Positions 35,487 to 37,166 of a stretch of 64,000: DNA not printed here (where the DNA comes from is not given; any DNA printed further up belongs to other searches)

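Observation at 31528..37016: Coupled operon of membrane protein, AsnB-like amidotransferase, ArnC-like GT2 and Ugd: candidate lipid-linked uronic-acid or uronamide envelope-modification pathway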

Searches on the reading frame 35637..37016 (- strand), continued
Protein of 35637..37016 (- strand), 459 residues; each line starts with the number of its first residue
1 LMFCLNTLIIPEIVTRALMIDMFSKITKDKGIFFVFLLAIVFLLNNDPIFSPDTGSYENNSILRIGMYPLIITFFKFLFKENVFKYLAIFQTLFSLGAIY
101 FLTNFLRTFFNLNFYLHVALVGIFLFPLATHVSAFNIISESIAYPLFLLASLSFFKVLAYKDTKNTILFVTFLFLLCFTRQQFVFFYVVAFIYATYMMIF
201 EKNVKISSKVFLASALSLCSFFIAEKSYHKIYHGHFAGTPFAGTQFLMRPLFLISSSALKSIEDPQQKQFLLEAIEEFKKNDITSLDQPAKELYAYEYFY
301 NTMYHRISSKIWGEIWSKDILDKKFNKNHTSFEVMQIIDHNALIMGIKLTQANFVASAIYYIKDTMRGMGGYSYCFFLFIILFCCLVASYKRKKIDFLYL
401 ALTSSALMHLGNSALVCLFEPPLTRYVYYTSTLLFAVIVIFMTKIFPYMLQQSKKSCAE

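Call 34: find_encoding_contigs(protein=P0040, flank=8000, max_places=2)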
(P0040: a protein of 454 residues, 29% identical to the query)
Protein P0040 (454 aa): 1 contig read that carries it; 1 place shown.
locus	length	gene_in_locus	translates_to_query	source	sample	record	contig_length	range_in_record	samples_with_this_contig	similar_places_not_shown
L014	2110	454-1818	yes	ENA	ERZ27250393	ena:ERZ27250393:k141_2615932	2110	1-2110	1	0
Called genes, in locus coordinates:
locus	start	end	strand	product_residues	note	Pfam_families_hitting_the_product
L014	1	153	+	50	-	?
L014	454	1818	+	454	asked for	-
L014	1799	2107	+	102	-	PF13522:GATase_6, PF13537:GATase_7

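Call 36: search_dna_similar(query=P0027, collection=plasmids, mode=protein, max_evalue=0.001, max_rows=20)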
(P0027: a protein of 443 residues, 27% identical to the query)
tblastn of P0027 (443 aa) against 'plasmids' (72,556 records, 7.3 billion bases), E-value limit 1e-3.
No match.

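Call 39: search_solved_structures(query=A2, max_evalue=10)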
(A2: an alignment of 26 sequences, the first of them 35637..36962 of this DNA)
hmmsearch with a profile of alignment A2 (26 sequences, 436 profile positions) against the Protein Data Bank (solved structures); distinct sequences matched with E-value up to 10: 0.

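Call 50: find_homologous_proteins(query=A2, max_evalue=0.00001)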
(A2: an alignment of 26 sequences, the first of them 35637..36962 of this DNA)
Query A2 (26 sequences) (441 aa, profile of the alignment): 26 proteins with E <= 0.00001 among 8000 candidates.
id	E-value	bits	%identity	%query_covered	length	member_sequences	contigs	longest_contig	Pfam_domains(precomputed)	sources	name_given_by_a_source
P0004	1.4e-156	540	63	100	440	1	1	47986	-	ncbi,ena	-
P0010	1.3e-149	517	58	100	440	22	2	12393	-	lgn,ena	-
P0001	1.3e-148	514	97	100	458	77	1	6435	-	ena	-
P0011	5.2e-147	508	58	100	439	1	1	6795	-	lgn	-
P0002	1.1e-145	504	87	99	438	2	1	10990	-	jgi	jgi:hypothetical protein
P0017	9.1e-144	498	50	97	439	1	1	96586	-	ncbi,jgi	jgi:hypothetical protein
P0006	1.2e-142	494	59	100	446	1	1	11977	-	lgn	-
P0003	3.0e-142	493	66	100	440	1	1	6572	-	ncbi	-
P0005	9.6e-142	491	59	99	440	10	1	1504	-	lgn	-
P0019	4.4e-140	486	46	95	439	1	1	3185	-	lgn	-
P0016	5.9e-140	485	52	97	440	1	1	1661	-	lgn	-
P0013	2.8e-139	483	57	99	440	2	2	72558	-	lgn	-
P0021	5.5e-139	482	39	93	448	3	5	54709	-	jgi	jgi:hypothetical protein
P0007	2.0e-137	477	60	99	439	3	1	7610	-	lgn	-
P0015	2.2e-137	477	59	95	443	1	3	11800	-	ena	-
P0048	1.9e-120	421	25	90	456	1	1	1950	-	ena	-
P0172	2.5e-104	368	28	98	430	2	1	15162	-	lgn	-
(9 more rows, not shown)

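Call 52: fold_search(model_id=the predicted structure, library=pdb)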
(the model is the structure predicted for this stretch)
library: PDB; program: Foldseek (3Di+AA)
matches with E <= 10: 146; with E <= 0.001: 0
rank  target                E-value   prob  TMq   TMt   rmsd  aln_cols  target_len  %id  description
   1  8b6l_I                1.3e-01  0.97  0.38  0.28  17.6       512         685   11  Subtomogram average of the human Sec61-TRAP-OSTA-translocon (released 2022-12-07)
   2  7oci_F                1.4e-01  0.98  0.35  0.26  20.2       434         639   11  Cryo-EM structure of yeast Ost6p containing oligosaccharyltransferase complex (released 2022-02-16)
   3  6ezn_F                1.5e-01  0.98  0.34  0.25  19.2       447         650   11  Cryo-EM structure of the yeast oligosaccharyltransferase (OST) complex (released 2018-01-17)
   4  7e9s_A                1.7e-01  0.96  0.38  0.23  17.6       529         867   11  Archaeal oligosaccharyltransferase AglB from Archaeoglobus fulgidus in complex with an inhibitory peptide and a dolich (released 2021-09-08)
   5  9n9j_I                1.9e-01  0.96  0.33  0.23  20.0       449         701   11  Structure of a GRP94 folding intermediate engaged with a CCDC134- and FKBP11-bound secretory translocon (released 2025-11-19)
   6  9i5k_A                3.1e-01  0.97  0.35  0.33  18.3       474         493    9  Structure of the Chaetomium thermophilum Pmt4 homodimer (C2 symmetry) (released 2025-12-24)
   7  7zli_A                4.1e-01  0.54  0.27  0.21  16.9       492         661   11  Cryo-EM structure of C-mannosyltransferase CeDPY19, in complex with Dol25-P-Man and bound to CMT2-Fab and anti-Fab nan (released 2023-01-11)
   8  6s7o_A                4.2e-01  0.82  0.31  0.23  19.3       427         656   13  Cryo-EM structure of human oligosaccharyltransferase complex OST-A (released 2019-12-18)
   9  5och_B                4.2e-01  0.21  0.17  0.15  25.6       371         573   11  The crystal structure of human ABCB8 in an outward-facing state (released 2018-07-25)
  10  8agb_A                4.8e-01  0.87  0.33  0.25  19.9       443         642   12  Structure of yeast oligosaccharylransferase complex with lipid-linked oligosaccharide bound (released 2022-12-07)
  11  7shm_B                5.2e-01  0.12  0.13  0.12  26.5       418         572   13  Cryo-EM structure of ATP-bound human peroxisomal fatty acid transporter ABCD1 (released 2021-11-03)
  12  7shm_A                5.2e-01  0.11  0.12  0.10  26.8       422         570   13  Cryo-EM structure of ATP-bound human peroxisomal fatty acid transporter ABCD1 (released 2021-11-03)
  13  7zlh_A                6.3e-01  0.41  0.25  0.19  17.4       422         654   14  Cryo-EM structure of C-mannosyltransferase CeDPY19, in apo state, bound to CMT2-Fab and anti-Fab nanobody (released 2023-01-11)
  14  6gxc_A                9.0e-01  0.66  0.31  0.22  22.6       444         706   10  Bacterial oligosaccharyltransferase PglB in complex with an inhibitory peptide and a reactive lipid-linked oligosaccha (released 2018-11-14)
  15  7zlg_A                9.4e-01  0.33  0.24  0.18  20.4       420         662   14  Cryo-EM structure of C-mannosyltransferase CeDPY19, in complex with acceptor peptide and bound to CMT2-Fab and anti-Fa (released 2023-01-11)
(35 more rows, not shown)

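Call 57: find_encoding_contigs(protein=P0021, flank=8000, max_places=2)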
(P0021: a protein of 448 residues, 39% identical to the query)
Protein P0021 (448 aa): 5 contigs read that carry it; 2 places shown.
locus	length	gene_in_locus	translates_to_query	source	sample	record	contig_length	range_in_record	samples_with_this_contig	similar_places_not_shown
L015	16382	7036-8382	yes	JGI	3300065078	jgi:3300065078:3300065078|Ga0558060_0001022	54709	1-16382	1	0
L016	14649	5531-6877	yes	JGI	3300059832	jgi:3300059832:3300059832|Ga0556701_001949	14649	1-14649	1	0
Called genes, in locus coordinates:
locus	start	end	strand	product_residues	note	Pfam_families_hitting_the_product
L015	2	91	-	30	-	?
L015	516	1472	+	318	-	-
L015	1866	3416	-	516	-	PF02347:GDC-P, PF00266:Aminotran_5, PF21478:GcvP2_C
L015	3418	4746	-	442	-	PF02347:GDC-P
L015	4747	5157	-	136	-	PF01597:GCV_H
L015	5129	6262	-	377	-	PF01571:GCV_T, PF08669:GCV_T_C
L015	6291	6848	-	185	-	-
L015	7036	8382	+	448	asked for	-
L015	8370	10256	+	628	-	PF13522:GATase_6, PF13537:GATase_7, PF12481:DUF3700 (weak), PF00733:Asn_synthase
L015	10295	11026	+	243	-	PF13489:Methyltransf_23, PF13847:Methyltransf_31, PF08241:Methyltransf_11, PF08242:Methyltransf_12, PF13649:Methyltransf_25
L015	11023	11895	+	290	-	PF00535:Glycos_transf_2, PF10111:Glyco_tranf_2_2 (weak), PF13641:Glyco_tranf_2_3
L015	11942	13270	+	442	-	-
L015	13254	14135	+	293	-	-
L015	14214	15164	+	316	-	PF02401:LYTB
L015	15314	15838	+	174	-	PF00075:RNase_H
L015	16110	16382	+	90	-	PF01541:GIY-YIG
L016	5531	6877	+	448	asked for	-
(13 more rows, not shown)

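Call 58: find_encoding_contigs(protein=P0140, flank=8000, max_places=2)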
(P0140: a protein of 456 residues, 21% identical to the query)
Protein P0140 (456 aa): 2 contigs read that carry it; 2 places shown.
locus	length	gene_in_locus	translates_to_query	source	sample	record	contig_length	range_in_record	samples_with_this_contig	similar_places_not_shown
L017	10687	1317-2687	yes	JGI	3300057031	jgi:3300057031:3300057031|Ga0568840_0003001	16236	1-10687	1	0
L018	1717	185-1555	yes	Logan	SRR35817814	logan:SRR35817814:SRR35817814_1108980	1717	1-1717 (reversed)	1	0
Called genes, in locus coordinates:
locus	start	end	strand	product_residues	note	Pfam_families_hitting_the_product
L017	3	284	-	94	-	?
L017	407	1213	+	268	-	PF01551:Peptidase_M23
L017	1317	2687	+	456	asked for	-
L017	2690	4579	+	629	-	PF12481:DUF3700, PF13522:GATase_6, PF13537:GATase_7, PF00733:Asn_synthase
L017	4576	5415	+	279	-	PF05401:NodS, PF08003:Methyltransf_9 (weak), PF13489:Methyltransf_23, PF13847:Methyltransf_31, PF08241:Methyltransf_11, PF08242:Methyltransf_12, PF13649:Methyltransf_25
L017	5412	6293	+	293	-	PF13641:Glyco_tranf_2_3, PF00535:Glycos_transf_2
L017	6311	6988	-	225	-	PF07947:YhhN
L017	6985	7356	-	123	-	-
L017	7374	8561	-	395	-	PF04055:Radical_SAM, PF19288:CofH_C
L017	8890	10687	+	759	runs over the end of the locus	PF25470:DUF7901 (faint), PF01483:P_proprotein (faint), PF19190:BACON_2 (faint)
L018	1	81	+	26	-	?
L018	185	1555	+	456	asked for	-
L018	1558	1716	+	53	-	?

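Call 59: find_encoding_contigs(protein=P0172, flank=8000, max_places=2)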
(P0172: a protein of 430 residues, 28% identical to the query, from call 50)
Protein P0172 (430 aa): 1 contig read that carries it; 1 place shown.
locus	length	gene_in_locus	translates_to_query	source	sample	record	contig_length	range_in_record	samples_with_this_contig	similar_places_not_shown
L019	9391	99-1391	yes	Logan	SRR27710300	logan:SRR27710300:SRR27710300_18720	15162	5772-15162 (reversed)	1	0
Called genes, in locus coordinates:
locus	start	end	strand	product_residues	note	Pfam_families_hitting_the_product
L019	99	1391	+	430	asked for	-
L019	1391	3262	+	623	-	PF13522:GATase_6, PF13537:GATase_7, PF00733:Asn_synthase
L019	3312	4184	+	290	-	PF00535:Glycos_transf_2, PF13641:Glyco_tranf_2_3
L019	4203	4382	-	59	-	PF03966:Trm112p (weak)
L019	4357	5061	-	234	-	PF02190:LON_substr_bdg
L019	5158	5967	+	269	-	PF13489:Methyltransf_23, PF08003:Methyltransf_9, PF06325:PrmA (weak), PF03848:TehB (weak), PF08241:Methyltransf_11, PF08242:Methyltransf_12, PF13649:Methyltransf_25, PF13847:Methyltransf_31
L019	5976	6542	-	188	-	PF01551:Peptidase_M23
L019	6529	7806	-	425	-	PF02403:Seryl_tRNA_N, PF00587:tRNA-synt_2b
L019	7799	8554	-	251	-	PF00902:TatC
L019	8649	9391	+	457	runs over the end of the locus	PF00875:DNA_photolyase, PF03441:FAD_binding_7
